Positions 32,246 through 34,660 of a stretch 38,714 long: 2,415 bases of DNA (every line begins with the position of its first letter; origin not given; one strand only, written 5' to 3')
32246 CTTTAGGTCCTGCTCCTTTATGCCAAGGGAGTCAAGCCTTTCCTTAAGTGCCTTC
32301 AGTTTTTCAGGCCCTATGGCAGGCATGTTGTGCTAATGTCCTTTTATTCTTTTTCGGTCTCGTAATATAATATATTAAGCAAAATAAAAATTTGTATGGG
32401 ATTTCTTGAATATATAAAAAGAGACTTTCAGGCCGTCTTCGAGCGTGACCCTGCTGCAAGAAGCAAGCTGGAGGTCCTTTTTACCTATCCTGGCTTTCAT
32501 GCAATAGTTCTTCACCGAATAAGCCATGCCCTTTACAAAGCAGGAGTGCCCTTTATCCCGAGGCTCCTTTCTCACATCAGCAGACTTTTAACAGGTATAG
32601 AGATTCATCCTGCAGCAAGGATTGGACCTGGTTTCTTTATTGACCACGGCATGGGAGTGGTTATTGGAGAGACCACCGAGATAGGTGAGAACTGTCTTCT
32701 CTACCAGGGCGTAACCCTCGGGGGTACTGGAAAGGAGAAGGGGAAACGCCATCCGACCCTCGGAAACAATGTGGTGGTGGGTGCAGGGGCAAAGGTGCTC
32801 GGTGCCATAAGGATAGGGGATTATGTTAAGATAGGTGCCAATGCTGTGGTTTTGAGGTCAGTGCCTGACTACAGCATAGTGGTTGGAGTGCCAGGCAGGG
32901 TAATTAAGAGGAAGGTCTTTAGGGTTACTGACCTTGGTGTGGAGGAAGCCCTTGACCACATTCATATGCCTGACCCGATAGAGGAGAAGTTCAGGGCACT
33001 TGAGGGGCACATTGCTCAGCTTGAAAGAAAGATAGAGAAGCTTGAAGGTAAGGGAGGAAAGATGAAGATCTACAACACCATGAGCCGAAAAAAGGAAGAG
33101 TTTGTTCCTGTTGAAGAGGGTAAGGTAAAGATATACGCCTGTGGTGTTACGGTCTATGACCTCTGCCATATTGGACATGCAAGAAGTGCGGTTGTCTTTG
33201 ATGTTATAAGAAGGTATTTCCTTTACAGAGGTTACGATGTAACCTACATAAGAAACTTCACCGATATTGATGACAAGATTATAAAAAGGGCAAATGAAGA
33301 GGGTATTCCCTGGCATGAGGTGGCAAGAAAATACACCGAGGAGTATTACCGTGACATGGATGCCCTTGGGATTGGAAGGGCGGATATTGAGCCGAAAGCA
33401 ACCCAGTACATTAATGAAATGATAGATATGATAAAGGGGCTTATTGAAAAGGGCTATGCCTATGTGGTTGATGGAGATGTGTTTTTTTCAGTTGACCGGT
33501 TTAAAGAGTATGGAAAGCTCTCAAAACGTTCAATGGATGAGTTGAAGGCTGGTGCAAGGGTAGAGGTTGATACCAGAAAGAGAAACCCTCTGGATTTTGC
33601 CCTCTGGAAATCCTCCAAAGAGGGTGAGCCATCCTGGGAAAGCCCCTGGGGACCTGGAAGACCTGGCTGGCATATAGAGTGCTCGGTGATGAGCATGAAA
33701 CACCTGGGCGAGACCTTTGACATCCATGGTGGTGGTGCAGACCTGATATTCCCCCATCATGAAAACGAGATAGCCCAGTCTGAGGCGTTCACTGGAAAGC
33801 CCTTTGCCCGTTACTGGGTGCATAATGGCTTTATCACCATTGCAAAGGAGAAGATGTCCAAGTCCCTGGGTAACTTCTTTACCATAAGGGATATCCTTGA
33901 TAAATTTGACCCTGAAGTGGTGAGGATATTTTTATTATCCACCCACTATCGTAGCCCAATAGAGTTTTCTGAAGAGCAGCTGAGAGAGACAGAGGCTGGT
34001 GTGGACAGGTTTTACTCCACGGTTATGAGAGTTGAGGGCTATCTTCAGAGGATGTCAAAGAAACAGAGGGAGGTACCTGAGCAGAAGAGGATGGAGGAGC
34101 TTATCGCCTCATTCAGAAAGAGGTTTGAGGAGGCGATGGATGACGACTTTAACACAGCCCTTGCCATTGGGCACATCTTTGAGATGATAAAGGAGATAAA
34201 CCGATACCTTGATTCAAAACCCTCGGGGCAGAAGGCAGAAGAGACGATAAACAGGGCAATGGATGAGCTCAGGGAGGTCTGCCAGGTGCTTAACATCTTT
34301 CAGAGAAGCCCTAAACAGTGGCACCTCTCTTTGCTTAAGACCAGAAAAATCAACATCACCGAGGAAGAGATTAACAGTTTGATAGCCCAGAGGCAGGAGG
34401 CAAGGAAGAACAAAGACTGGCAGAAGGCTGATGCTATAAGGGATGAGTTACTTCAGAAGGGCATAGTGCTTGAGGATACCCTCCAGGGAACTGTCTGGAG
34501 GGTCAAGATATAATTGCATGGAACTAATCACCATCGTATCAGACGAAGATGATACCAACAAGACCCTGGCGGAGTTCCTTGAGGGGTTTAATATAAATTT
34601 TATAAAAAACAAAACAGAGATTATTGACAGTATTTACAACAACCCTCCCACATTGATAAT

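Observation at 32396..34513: In-frame fusion of serine acetyltransferase (CysE) and cysteinyl-tRNA synthetase (CysS) that keeps an internal ribosome-binding site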

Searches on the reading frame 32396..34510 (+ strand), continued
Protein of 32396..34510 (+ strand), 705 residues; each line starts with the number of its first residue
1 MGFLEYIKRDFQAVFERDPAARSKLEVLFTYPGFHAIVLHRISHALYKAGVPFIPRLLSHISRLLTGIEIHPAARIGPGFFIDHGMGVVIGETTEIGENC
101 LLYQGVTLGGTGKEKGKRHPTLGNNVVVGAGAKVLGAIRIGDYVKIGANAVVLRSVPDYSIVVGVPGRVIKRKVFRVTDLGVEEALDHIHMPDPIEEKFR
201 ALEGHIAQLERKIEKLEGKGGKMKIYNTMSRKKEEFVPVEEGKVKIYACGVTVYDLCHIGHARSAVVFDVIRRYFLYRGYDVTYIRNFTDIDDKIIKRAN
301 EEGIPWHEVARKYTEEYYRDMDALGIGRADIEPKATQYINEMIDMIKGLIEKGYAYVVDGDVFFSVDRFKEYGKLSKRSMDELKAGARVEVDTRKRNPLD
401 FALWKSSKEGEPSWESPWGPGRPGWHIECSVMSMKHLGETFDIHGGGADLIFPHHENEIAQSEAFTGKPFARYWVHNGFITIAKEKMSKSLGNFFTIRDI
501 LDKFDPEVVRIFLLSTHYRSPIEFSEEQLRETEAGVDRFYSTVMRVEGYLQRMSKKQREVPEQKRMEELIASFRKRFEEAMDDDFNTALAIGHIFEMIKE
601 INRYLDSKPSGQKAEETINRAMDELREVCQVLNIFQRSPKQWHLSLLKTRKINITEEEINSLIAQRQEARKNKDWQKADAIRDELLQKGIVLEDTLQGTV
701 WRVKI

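Call 50: predict_structure(alignment_id=A3)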
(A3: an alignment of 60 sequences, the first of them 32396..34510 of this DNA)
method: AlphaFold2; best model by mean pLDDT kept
length: 705 residues; sequences in the alignment: 60
mean_pLDDT: 84.2   pTM: 0.67
mean pLDDT of the five models: 84.2, 82.8, 81.2, 78.1, 76.2
residues with pLDDT >= 90: 372; 70-90: 236; 50-70: 45; < 50: 52
segments of 3 or more residues with pLDDT < 50: 165-197, 218-220, 482-493
pLDDT, mean of each block of 10 residues (from residue 1): 80 80 80 89 87 78 86 90 82 90 87 60 90 85 80 77 52 37 34 44 63 52 85 88 89 84 91 95 93 91 93 93 91 94 98 96 94 87 66 81 91 94 91 94 87 89 95 84 40 69 93 90 80 95 93 88 92 95 95 96 94 95 96 94 93 92 94 94 94 83 90
secondary structure, 60 per line:
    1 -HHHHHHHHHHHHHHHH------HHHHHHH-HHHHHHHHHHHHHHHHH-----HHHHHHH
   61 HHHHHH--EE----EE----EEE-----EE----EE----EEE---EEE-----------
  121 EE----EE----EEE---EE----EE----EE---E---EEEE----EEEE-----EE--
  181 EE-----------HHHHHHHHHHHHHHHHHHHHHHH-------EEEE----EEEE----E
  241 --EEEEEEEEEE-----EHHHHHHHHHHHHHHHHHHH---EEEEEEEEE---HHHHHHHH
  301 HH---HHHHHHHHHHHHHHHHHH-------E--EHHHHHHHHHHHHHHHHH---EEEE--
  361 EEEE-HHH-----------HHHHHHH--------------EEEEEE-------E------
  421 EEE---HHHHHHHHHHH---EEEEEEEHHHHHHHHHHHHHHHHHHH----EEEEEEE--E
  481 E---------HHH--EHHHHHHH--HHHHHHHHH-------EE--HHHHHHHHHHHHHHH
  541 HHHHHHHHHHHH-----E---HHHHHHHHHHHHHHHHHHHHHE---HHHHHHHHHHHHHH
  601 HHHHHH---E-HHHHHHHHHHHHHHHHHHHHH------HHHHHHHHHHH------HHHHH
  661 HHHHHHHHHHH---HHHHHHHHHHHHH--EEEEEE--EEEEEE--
elements in order (helices of 4 or more, strands of 3 or more residues): H2-17 H24-30 H32-48 H54-66 E81-83 E101-103 E107-109 E133-135 E160-163 E168-171 H194-216 E224-227 E232-235 E243-252 H259-277 E281-289 H293-302 H306-323 H335-351 E355-358 E361-364 H380-386 E401-406 E421-423 H427-437 E441-447 H448-466 E471-477 H497-503 H506-514 H526-552 H562-582 H587-606 H612-632 H639-649 H656-671 H675-687 E690-695 E698-703

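Call 61: find_encoding_contigs(protein=P0002, flank=3000, max_places=2)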
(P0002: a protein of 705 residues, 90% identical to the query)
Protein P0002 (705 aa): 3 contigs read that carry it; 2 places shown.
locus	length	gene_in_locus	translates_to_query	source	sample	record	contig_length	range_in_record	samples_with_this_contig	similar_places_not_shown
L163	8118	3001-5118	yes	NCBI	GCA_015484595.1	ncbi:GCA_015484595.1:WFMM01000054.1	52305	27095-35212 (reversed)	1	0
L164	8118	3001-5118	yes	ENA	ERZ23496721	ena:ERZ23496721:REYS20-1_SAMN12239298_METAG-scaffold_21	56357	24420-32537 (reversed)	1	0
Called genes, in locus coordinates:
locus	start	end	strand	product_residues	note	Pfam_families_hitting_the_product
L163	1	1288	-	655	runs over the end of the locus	PF01926:MMR_HSR1, PF02421:FeoB_N, PF17910:FeoB_Cyto, PF07670:Gate, PF07664:FeoB_C, PF07670:Gate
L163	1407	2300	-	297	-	PF01925:TauE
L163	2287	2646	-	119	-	PF00472:RF-1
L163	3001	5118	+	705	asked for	PF06426:SATase_N (faint), PF00132:Hexapep, PF01406:tRNA-synt_1e, PF09334:tRNA-synt_1g, PF01921:tRNA-synt_1f (weak), PF09334:tRNA-synt_1g (weak), PF09190:DALR_2, PF23493:CysS_C, +1 more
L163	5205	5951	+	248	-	PF08032:SpoU_sub_bind, PF00588:SpoU_methylase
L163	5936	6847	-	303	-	PF00990:GGDEF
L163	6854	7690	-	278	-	PF08668:HDOD, PF01966:HD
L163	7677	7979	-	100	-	-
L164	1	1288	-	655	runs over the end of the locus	PF01926:MMR_HSR1, PF02421:FeoB_N, PF17910:FeoB_Cyto, PF07670:Gate, PF07664:FeoB_C, PF07670:Gate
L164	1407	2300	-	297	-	PF01925:TauE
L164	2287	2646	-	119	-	PF00472:RF-1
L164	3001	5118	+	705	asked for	PF06426:SATase_N (faint), PF00132:Hexapep, PF01406:tRNA-synt_1e, PF09334:tRNA-synt_1g, PF01921:tRNA-synt_1f (weak), PF09334:tRNA-synt_1g (weak), PF09190:DALR_2, PF23493:CysS_C, +1 more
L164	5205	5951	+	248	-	PF08032:SpoU_sub_bind, PF00588:SpoU_methylase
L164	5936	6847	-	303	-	PF00990:GGDEF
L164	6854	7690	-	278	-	PF08668:HDOD, PF01966:HD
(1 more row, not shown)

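Call 62: find_encoding_contigs(protein=P0004, flank=3000, max_places=1)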
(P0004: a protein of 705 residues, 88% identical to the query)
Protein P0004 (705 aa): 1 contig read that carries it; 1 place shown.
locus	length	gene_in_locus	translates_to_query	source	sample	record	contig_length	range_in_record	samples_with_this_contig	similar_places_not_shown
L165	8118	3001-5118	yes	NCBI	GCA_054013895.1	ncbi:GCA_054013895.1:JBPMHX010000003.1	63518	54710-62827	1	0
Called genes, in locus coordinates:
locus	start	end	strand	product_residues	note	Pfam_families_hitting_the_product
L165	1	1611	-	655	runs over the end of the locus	PF01926:MMR_HSR1, PF02421:FeoB_N, PF17910:FeoB_Cyto, PF07670:Gate, PF07664:FeoB_C, PF07670:Gate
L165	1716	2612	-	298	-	PF01925:TauE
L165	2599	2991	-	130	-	PF00472:RF-1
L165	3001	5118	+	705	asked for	PF06426:SATase_N (weak), PF00132:Hexapep, PF00133:tRNA-synt_1 (faint), PF01406:tRNA-synt_1e, PF09334:tRNA-synt_1g, PF01921:tRNA-synt_1f (weak), PF09190:DALR_2, PF23493:CysS_C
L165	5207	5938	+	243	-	PF08032:SpoU_sub_bind, PF00588:SpoU_methylase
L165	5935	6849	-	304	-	PF00990:GGDEF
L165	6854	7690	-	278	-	PF08668:HDOD, PF01966:HD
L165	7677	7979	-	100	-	-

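Call 63: find_encoding_contigs(protein=P0003, flank=3000, max_places=1)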
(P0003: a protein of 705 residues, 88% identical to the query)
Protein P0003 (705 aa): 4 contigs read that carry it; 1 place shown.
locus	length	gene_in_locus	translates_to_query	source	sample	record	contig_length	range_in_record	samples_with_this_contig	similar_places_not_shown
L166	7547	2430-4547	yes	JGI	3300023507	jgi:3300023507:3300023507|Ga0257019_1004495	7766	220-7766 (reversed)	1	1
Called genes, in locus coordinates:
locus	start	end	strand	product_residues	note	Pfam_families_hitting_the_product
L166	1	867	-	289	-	?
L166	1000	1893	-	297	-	PF01925:TauE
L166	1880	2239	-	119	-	PF00472:RF-1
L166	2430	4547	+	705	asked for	PF06426:SATase_N (faint), PF00132:Hexapep, PF01406:tRNA-synt_1e, PF01921:tRNA-synt_1f (faint), PF00133:tRNA-synt_1 (faint), PF09334:tRNA-synt_1g, PF09190:DALR_2, PF23493:CysS_C (weak)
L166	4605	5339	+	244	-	PF08032:SpoU_sub_bind, PF00588:SpoU_methylase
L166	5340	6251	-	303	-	PF00990:GGDEF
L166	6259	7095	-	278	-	PF08668:HDOD, PF01966:HD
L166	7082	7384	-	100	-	-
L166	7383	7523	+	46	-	-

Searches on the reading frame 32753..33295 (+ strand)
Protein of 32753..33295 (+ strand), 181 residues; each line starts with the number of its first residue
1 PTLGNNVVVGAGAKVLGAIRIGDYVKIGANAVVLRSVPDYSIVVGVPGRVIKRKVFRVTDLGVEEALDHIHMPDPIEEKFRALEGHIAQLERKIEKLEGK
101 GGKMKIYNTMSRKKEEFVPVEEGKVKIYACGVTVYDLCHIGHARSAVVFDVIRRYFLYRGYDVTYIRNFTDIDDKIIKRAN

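Call 13: find_related_loci(query=A1, collection=genome_contigs, flank=6000)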
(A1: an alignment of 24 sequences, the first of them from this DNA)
Query A1 (181 aa) in genome_contigs; peptide patterns used: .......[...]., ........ (x = any residue, [..] = any of these).
600 stretches matched a pattern (row limit reached: there are more); 598 encode a relative of the query (tblastn E <= 1e-3); the best 80 are kept; 80 distinct loci.
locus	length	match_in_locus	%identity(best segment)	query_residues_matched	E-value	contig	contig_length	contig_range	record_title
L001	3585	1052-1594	83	1-181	5e-105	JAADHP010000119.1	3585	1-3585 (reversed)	MAG: Nitrospirota bacterium isolate M_MetaBat.199 contig-127_43720, whole genome shotgun sequence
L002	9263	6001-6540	75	1-180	3e-91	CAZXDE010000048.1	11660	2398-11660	MAG TPA_asm: uncultured Thermodesulfovibrio sp. isolate binchicken_co121_306 genome assembly, contig: NODE_4163_length_1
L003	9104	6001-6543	69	1-180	7e-80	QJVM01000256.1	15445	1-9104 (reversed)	MAG: Nitrospirae bacterium isolate SZUA-242 scaffold_6587, whole genome shotgun sequence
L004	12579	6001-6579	53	1-181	5e-60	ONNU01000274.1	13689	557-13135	uncultured Clostridiales bacterium isolate RUG475 genome assembly, contig: k87_27495574, whole genome shotgun sequence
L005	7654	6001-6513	57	1-181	2e-59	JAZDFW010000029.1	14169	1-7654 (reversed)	MAG: Candidatus Omnitrophota bacterium isolate MEGAHIT-group-0.225 k141_20359750, whole genome shotgun sequence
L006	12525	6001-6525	53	1-181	5e-59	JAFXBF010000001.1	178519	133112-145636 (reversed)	MAG: Clostridia bacterium isolate RGIG6257 Sheep_Rectum-2__c33, whole genome shotgun sequence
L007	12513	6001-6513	53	1-180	3e-57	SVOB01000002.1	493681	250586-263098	MAG: Oscillospiraceae bacterium isolate SIG554 NODE_15_length_493681_cov_94.209186, whole genome shotgun sequence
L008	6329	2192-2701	54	1-181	7e-55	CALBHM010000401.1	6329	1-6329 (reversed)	MAG TPA_asm: uncultured Ruminococcus sp. isolate SRR1747025_bin.14_CONCOCT_v1.1_MAG genome assembly, contig: ERZ808247.2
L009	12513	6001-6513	50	1-181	2e-54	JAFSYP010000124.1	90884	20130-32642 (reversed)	MAG: Clostridia bacterium isolate RGIG3592 Goat_Rumen.Co__c2914735, whole genome shotgun sequence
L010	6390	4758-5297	51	1-180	4e-52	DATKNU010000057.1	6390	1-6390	MAG TPA_asm: bacterium isolate SMAG_U14745 k141_2014491, whole genome shotgun sequence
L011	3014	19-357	59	71-180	1e-42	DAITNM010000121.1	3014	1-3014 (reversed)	MAG TPA_asm: Thermodesulfovibrionales bacterium isolate CTOTU14582 NODE_17400_length_3014_cov_8.521798, whole genome sho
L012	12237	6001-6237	73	103-181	1e-36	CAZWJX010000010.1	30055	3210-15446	MAG TPA_asm: uncultured Syntrophobacterales bacterium isolate binchicken_co1_112 genome assembly, contig: NODE_888_lengt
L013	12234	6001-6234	69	104-181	2e-36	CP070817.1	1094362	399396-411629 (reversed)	MAG: Deltaproteobacteria bacterium isolate bin116 chromosome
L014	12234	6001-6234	72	104-181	1e-36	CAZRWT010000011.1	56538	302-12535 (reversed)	MAG TPA_asm: uncultured Syntrophobacteraceae bacterium isolate binchicken_co168_346 genome assembly, contig: NODE_896_le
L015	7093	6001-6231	73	104-180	4e-36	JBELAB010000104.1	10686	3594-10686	MAG: Syntrophobacteraceae bacterium isolate SPRUCE 83 SPRUCE_83_104, whole genome shotgun sequence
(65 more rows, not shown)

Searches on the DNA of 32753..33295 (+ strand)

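Call 35: search_rna_families(sources=[L004, L006, L007, L009, L069, L033, L005, L002, L003, L089, L127, L140], threshold=gathering)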
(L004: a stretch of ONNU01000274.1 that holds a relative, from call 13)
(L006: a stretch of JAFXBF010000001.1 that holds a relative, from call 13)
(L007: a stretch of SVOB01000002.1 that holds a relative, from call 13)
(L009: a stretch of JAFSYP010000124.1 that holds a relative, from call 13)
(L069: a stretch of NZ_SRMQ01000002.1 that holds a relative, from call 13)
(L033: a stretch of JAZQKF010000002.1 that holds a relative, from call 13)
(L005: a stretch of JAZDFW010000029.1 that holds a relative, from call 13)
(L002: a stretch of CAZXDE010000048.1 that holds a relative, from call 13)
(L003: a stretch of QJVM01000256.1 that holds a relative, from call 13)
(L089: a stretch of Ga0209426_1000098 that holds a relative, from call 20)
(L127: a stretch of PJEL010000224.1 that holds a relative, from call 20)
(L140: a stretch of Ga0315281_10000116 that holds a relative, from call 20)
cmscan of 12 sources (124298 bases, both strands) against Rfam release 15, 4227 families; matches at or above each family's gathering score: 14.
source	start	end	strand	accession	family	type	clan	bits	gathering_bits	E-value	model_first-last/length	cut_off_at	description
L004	5375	5587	+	RF00230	T-box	Cis-reg; leader;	-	123.3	93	1.4e-26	1-219/219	no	T-box leader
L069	5406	5609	+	RF00230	T-box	Cis-reg; leader;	-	102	93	4.4e-21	1-219/219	no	T-box leader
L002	9062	9134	+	RF00005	tRNA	Gene; tRNA;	CL00001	74.2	29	4.2e-14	1-71/71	no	tRNA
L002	8948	9019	+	RF00005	tRNA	Gene; tRNA;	CL00001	74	29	4.7e-14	1-71/71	no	tRNA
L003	8942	9014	+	RF00005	tRNA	Gene; tRNA;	CL00001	73.8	29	5.4e-14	1-71/71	no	tRNA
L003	3627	3700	+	RF00005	tRNA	Gene; tRNA;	CL00001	71.9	29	1.9e-13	1-71/71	no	tRNA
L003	9028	9100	+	RF00005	tRNA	Gene; tRNA;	CL00001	71.9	29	1.9e-13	1-71/71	no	tRNA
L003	8657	8729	+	RF00005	tRNA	Gene; tRNA;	CL00001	71.3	29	2.7e-13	1-71/71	no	tRNA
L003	3501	3573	+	RF00005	tRNA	Gene; tRNA;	CL00001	68.8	29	1.3e-12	1-71/71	no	tRNA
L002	8650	8722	+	RF00005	tRNA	Gene; tRNA;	CL00001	68.4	29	1.7e-12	1-71/71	no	tRNA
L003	4608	4681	+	RF00005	tRNA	Gene; tRNA;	CL00001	66.4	29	5.9e-12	1-71/71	no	tRNA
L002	8780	8861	+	RF00005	tRNA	Gene; tRNA;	CL00001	61.9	29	1e-10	1-71/71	no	tRNA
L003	8782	8863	+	RF00005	tRNA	Gene; tRNA;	CL00001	56.5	29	3.1e-09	1-71/71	no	tRNA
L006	7691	7761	+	RF01706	Gut-1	Gene; sRNA;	-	53.4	50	1.9e-07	1-77/77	no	Gut-1 RNA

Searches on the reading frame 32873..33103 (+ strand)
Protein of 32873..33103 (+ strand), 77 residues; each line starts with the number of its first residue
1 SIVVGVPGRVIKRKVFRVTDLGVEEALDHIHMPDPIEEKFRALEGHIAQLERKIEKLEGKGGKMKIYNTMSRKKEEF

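Call 20: find_related_loci(query=A2, collection=metagenome_contigs, flank=4000)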
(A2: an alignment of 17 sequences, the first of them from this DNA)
Query A2 (77 aa) in metagenome_contigs; peptide patterns used: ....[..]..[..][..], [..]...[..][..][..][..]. (x = any residue, [..] = any of these).
584 stretches matched a pattern; 162 encode a relative of the query (tblastn E <= 1e-3); the best 80 are kept; 80 distinct loci.
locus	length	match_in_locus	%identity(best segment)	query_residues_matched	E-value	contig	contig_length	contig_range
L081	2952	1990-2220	78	1-77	5e-39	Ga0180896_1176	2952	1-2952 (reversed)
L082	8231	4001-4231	77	1-77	9e-38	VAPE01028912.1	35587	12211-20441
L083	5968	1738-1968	77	1-77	8e-38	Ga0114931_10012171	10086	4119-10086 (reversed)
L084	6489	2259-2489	77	1-77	3e-37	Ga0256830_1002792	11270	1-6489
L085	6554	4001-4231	73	1-77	9e-36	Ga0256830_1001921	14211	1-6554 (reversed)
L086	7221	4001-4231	69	1-77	1e-34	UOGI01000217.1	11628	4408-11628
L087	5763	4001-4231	69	1-77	5e-34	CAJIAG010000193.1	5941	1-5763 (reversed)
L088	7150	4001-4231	69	1-77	1e-33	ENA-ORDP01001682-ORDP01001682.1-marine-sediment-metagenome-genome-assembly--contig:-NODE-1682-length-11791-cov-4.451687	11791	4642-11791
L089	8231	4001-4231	73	1-77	2e-36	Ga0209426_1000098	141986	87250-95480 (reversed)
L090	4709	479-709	66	1-77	9e-32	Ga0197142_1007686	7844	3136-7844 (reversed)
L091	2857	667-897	66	1-77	1e-31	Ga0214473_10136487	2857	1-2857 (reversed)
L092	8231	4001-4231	66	1-77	1e-31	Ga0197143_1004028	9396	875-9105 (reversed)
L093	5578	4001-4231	64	1-77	2e-31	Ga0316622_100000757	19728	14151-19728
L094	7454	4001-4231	66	1-77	2e-31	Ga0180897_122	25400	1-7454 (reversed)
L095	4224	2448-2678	64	1-77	2e-31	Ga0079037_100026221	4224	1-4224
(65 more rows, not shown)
